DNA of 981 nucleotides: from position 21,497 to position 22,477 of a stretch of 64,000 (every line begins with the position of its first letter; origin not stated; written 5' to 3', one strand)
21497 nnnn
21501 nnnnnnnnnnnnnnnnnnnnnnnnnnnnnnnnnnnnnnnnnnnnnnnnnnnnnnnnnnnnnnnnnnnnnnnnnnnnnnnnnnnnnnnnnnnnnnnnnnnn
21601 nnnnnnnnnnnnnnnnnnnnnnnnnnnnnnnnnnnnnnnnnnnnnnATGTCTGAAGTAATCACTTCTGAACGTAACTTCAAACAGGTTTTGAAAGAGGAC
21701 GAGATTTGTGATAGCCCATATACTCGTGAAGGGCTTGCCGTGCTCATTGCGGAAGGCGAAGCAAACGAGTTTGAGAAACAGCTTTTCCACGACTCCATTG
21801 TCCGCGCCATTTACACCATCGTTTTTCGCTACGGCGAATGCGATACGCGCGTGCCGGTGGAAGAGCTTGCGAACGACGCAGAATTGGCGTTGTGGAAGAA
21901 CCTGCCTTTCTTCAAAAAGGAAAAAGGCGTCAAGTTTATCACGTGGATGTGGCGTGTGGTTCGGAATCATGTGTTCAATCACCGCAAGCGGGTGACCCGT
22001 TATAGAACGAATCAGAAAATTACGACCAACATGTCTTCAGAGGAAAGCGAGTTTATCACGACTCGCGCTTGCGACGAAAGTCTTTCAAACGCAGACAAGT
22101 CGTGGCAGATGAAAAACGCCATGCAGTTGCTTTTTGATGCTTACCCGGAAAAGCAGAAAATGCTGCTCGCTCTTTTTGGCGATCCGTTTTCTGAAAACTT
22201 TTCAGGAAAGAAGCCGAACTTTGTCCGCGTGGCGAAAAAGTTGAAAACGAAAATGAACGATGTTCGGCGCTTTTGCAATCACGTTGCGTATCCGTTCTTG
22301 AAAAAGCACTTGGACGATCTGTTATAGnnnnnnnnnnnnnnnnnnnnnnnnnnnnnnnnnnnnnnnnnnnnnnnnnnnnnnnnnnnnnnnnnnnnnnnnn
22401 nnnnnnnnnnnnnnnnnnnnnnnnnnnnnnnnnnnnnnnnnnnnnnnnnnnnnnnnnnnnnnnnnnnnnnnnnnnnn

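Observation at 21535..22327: Phage sigma factor gene driven by a near-consensus host-type promoter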

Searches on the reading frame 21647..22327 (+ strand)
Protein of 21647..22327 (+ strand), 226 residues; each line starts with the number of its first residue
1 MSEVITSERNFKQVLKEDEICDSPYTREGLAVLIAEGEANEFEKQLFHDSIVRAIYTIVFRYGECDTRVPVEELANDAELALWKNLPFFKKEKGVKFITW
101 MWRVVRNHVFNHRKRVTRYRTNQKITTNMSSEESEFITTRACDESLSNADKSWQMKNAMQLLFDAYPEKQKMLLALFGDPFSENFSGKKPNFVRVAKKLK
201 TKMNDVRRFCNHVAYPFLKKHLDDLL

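Call 3: search_protein_families(library=pfam, proteins=[window:21647-22327:+], max_evalue=1)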
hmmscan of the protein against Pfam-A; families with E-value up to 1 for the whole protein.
window:21647-22327:+ (226 aa): 1 family
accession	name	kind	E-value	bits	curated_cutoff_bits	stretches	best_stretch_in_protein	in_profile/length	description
PF04542.20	Sigma70_r2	-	1.7e-09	37.8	24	1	52-118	6-70/71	Sigma-70 region 2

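Call 4: search_protein_families(library=phrogs, proteins=[window:21647-22327:+], max_evalue=1)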
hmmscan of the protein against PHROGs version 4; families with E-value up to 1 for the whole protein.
window:21647-22327:+ (226 aa): 3 families
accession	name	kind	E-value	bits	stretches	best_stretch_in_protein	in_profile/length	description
phrog_1740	-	transcription regulation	8.4e-05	22.2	1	52-176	62-179/567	RNA polymerase sigma factor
phrog_351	-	transcription regulation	0.0089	15.6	1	49-125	510-595/928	RNA polymerase sigma factor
phrog_15865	-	transcription regulation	0.14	12.3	1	72-112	53-93/386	RNA polymerase sigma factor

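Call 5: search_protein_families(library=ncbifam, proteins=[window:21647-22327:+], max_evalue=10)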
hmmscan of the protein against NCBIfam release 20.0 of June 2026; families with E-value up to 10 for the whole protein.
window:21647-22327:+ (226 aa): 28 families (the best 25 are shown)
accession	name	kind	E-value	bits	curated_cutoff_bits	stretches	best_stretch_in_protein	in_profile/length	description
TIGR02937.1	sigma70-ECF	superfamily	1.5e-08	34.5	42.9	1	51-176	10-128/165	sigma-70 family RNA polymerase sigma factor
NF004113.0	PRK05602.1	equivalog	1.1e-07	31.7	208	1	71-177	72-165/211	RNA polymerase sigma factor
NF009171.0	PRK12518.1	equivalog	2.2e-06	27.6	208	1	64-131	47-108/191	RNA polymerase sigma factor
NF009176.0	PRK12524.1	equivalog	3.1e-06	27.1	264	1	66-171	48-142/196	RNA polymerase sigma factor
NF009166.1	PRK12513.1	equivalog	5.6e-06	26.2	206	1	35-174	17-147/193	RNA polymerase sigma factor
NF041236.1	CAS_III-E_sigma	exception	1e-05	25.6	100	1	73-188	53-173/206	type III-E CRISPR-associated RpoE-like sigma factor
TIGR02989.1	Sig-70_gvs1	subfamily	2e-05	24.6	124.55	1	70-177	27-122/158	RNA polymerase sigma-70 factor, Rhodopirellula/Verrucomicrobium family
TIGR02985.1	Sig70_bacteroi1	subfamily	3.6e-05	24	126.4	1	52-172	11-121/162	RNA polymerase sigma-70 factor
NF008890.0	PRK11924.1-3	equivalog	5.4e-05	22.7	284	1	73-173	68-161/205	RNA polymerase sigma factor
NF007223.0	PRK09641.1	equivalog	0.00013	21.8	209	1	45-174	25-145/187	RNA polymerase sigma factor SigW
NF008888.0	PRK11922.1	equivalog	0.00028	20.6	204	1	71-171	57-154/231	RNA polymerase sigma factor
NF007228.0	PRK09646.1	subfamily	0.00033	20.4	226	1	28-164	18-145/194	ECF RNA polymerase sigma factor SigK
NF009178.0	PRK12526.1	equivalog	0.0008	19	301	1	71-171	70-164/211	RNA polymerase sigma factor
NF007230.0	PRK09648.1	subfamily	0.00087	19.1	209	1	49-176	29-152/195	RNA polymerase sigma factor ShbA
NF009170.0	PRK12517.1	subfamily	0.0015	18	197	1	42-161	19-129/188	RNA polymerase sigma factor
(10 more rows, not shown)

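Call 10: search_dna_similar(query=window:21647-22324:+, collection=phages, mode=protein, max_evalue=0.001)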
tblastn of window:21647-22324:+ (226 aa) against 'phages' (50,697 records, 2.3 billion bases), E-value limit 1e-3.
Records with a match: 1; places in all: 1; records where one place covers at least 80% of the query: 0.
Best place of each record, by identity: <60% 1.
By first word of the organism name: Bacteriophage 1.
By host as written in the record: - 1.
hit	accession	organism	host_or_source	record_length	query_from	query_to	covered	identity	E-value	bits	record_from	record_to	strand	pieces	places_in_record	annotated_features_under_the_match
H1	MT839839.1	Bacteriophage sp.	human fecal samples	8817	55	176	54%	28.8%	8e-4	46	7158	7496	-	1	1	record has no annotation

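Call 11: find_homologous_proteins(query=window:21647-22324:+, max_evalue=0.001)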
Query window:21647-22324:+ (226 aa): 2 proteins with E <= 0.001 among 130 candidates.
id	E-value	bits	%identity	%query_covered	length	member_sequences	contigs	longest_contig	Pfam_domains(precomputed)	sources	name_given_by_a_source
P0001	2.0e-149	513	100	100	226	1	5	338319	PF04542.21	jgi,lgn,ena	-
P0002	1.1e-28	118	37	94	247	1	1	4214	PF04542.21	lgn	-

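Call 13: find_encoding_contigs(protein=P0001, flank=10000, max_places=6)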
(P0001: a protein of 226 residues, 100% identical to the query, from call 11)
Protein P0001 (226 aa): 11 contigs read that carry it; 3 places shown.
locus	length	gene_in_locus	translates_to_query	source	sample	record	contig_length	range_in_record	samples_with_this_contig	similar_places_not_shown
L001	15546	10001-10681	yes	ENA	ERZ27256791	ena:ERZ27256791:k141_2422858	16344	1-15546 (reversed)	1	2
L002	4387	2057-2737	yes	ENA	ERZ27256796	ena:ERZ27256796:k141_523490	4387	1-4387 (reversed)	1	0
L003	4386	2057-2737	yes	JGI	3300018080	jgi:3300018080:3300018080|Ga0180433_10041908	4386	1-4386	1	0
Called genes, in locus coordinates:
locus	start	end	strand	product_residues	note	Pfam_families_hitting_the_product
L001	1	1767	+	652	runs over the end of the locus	-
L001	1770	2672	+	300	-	-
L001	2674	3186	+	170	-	-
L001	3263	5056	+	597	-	PF04851:ResIII, PF00176:SNF2-rel_dom, PF00271:Helicase_C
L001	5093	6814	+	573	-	PF20307:divDNAB, PF03796:DnaB_C, PF13481:AAA_25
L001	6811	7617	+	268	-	-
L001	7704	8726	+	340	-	-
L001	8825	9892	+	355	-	PF01751:Toprim (weak), PF13155:Toprim_2 (weak), PF13662:Toprim_4 (weak)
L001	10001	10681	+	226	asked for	PF04542:Sigma70_r2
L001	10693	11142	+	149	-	-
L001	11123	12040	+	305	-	PF00270:DEAD, PF04851:ResIII, PF00271:Helicase_C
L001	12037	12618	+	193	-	PF03167:UDG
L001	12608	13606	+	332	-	-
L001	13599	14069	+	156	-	PF13646:HEAT_2 (faint)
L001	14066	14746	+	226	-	-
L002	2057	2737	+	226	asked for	PF04542:Sigma70_r2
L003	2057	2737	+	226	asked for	PF04542:Sigma70_r2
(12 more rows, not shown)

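Call 14: find_encoding_contigs(protein=P0002, flank=10000, max_places=6)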
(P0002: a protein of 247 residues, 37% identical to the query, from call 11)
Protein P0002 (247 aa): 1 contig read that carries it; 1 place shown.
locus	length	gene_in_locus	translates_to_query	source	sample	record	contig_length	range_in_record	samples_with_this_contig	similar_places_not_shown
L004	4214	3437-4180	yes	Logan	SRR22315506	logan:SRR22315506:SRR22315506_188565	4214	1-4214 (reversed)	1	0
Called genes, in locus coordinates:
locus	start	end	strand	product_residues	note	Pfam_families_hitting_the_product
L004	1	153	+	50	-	?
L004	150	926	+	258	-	PF13730:HTH_36 (weak)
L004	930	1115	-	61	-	-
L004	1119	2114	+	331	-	-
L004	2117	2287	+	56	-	-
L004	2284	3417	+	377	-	PF13662:Toprim_4, PF01751:Toprim (weak), PF13155:Toprim_2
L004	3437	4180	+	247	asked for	PF04542:Sigma70_r2 (weak)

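Call 17: search_protein_representatives(protein=window:21647-22324:+)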
Query: 226 residues. Proteins with E-value up to 0.001 (for the whole library): 92; up to 1e-10: 14; up to 1e-30: 1. The best 92 are listed.
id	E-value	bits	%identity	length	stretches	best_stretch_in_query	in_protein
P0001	6.3e-150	513.0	100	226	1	1-226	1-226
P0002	3.4e-29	118.4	38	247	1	16-224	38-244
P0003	5.3e-26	107.9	32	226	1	19-225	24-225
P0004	1.2e-25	106.7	33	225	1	3-222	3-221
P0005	9.9e-17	77.6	29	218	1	24-219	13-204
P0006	4.3e-15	72.3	29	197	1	23-222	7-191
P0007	5.2e-14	68.7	32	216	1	15-220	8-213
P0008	1.2e-13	67.6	32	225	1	21-222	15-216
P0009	1.9e-11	60.4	31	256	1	12-220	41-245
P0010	2.1e-11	60.2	29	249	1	11-221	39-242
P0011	2.1e-11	60.2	29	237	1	39-223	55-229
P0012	5.1e-11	59.0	31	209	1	23-222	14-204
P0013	6.0e-11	58.7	28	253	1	18-219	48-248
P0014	9.0e-11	58.1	27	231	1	15-221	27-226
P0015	1.4e-10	57.5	29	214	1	16-218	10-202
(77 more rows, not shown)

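Call 24: search_solved_structures(query=A1, max_evalue=1, show_alignments=3)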
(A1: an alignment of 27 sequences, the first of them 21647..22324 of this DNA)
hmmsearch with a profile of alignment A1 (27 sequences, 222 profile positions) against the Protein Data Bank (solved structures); distinct sequences matched with E-value up to 1: 85 (the best 60 are shown).
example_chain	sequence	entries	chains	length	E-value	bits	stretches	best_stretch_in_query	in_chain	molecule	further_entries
2q1z_A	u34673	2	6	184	2.7e-07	33.6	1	68-116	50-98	RpoE, ECF SigE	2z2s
5wuq_A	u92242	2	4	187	8.1e-07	32.1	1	50-164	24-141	ECF RNA polymerase sigma factor SigW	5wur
7ckq_F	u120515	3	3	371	2.1e-06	30.7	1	28-126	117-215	RNA polymerase sigma factor SigA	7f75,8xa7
5or5_A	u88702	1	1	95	1e-05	28.5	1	37-111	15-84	ECF RNA polymerase sigma-E factor,ECF RNA polymerase sigma factor SigW,ECF RNA polymerase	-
8h3v_G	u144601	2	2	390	1.9e-05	27.6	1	51-156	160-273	RNA polymerase sigma factor SigA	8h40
8gzg_F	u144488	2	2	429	2e-05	27.5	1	51-156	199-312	RNA polymerase sigma factor SigA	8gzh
9dvs_G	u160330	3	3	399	2.4e-05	27.2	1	51-156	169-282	RNA polymerase sigma factor SigA1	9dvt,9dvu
3mzy_A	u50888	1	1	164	2.5e-05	27.2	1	71-129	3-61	RNA polymerase sigma-H factor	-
1or7_A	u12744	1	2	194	3.2e-05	26.8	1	43-165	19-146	RNA polymerase sigma-E factor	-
6jbq_F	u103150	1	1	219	4.3e-05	26.4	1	42-165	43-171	ECF RNA polymerase sigma-E factor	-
7l7b_F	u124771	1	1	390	5e-05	26.2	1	43-128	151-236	RNA polymerase sigma factor SigA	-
8dy7_F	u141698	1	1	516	5.6e-05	26.1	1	45-126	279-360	RNA polymerase sigma factor SigA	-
8dy9_F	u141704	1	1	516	5.6e-05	26.1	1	45-126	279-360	RNA polymerase sigma factor SigA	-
4x8k_A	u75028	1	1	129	6.1e-05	25.9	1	44-110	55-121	RNA polymerase sigma factor SigA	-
5tw1_F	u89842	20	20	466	7.4e-05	25.6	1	44-125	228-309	RNA polymerase sigma factor SigA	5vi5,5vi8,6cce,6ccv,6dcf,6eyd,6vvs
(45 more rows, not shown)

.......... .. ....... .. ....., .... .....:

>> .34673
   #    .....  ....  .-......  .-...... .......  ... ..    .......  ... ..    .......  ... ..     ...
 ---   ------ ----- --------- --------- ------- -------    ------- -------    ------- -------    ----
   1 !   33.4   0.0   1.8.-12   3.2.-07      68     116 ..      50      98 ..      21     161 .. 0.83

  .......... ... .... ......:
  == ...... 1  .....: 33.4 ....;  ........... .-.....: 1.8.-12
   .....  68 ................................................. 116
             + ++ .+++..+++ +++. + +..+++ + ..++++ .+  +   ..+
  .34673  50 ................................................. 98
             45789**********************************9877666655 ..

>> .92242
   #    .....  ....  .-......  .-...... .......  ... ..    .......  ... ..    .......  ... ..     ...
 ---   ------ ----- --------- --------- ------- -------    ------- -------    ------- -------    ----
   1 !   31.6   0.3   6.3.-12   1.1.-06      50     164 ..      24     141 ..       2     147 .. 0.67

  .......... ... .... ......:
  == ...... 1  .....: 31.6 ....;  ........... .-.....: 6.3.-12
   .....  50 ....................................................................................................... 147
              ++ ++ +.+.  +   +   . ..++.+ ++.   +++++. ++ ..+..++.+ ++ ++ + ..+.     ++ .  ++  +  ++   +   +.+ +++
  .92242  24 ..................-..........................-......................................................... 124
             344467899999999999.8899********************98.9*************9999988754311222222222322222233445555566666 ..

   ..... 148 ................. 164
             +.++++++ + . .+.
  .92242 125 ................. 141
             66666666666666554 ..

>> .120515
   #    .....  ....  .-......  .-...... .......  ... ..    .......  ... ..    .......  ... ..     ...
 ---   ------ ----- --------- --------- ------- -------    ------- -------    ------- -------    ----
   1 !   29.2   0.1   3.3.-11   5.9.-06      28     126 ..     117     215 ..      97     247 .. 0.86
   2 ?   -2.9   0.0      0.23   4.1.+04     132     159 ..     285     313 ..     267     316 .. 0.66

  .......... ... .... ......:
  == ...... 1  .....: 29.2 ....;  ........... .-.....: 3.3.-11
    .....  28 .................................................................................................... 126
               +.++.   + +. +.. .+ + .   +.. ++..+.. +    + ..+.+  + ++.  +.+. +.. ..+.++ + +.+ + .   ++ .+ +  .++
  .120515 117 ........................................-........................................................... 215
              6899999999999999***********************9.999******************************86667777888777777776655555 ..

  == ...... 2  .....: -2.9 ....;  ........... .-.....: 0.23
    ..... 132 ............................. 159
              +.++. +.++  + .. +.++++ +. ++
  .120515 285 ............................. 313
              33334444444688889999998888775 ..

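Call 25: search_protein_families(library=pfam, alignment_id=A1, max_evalue=0.1)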
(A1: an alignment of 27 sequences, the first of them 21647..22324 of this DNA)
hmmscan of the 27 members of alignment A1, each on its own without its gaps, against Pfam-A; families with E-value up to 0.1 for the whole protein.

A. member 1, window:21647-22324:+ (226 aa): 1 family
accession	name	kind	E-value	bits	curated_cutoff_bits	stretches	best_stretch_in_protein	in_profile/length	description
PF04542.20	Sigma70_r2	-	1.7e-09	37.8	24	1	52-118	6-70/71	Sigma-70 region 2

B. families by the number of members that match (of 27 scanned): 7 families
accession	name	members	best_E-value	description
PF04542.20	Sigma70_r2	26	1.8e-12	Sigma-70 region 2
PF08671.16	SinI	1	0.015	Anti-repressor SinI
PF10720.14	DUF2515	1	0.035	Protein of unknown function (DUF2515)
PF00150.24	Cellulase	1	0.054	Cellulase (glycosyl hydrolase family 5)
PF11479.13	Suppressor_P21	1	0.064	RNA silencing suppressor P21 C-terminal domain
PF08199.16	E2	1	0.092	Bacteriophage E2-like protein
PF25361.1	AAA_lid_RFC1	1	0.095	RFC1-like, AAA+ ATPase lid domain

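Call 29: find_related_loci(query=A2, collection=viral_contigs, flank=10000)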
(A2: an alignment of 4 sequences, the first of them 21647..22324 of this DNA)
Query A2 (226 aa) in viral_contigs; peptide patterns used: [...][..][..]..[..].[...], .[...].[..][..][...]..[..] (x = any residue, [..] = any of these).
52 stretches matched a pattern; 1 encode a relative of the query (tblastn E <= 1e-3); 1 distinct loci.
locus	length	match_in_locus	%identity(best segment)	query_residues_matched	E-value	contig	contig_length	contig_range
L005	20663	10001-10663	30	1-222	1e-33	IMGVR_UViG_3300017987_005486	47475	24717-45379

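Call 30: find_related_loci(query=A2, collection=metagenome_contigs, flank=10000)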
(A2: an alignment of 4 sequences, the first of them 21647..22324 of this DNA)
Query A2 (226 aa) in metagenome_contigs; peptide patterns used: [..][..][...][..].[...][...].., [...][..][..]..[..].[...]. (x = any residue, [..] = any of these).
517 stretches matched a pattern; 2 encode a relative of the query (tblastn E <= 1e-3); 2 distinct loci.
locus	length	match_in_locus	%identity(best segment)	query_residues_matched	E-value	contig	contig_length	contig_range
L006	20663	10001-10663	30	1-222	1e-33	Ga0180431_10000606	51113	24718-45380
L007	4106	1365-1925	30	26-216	3e-23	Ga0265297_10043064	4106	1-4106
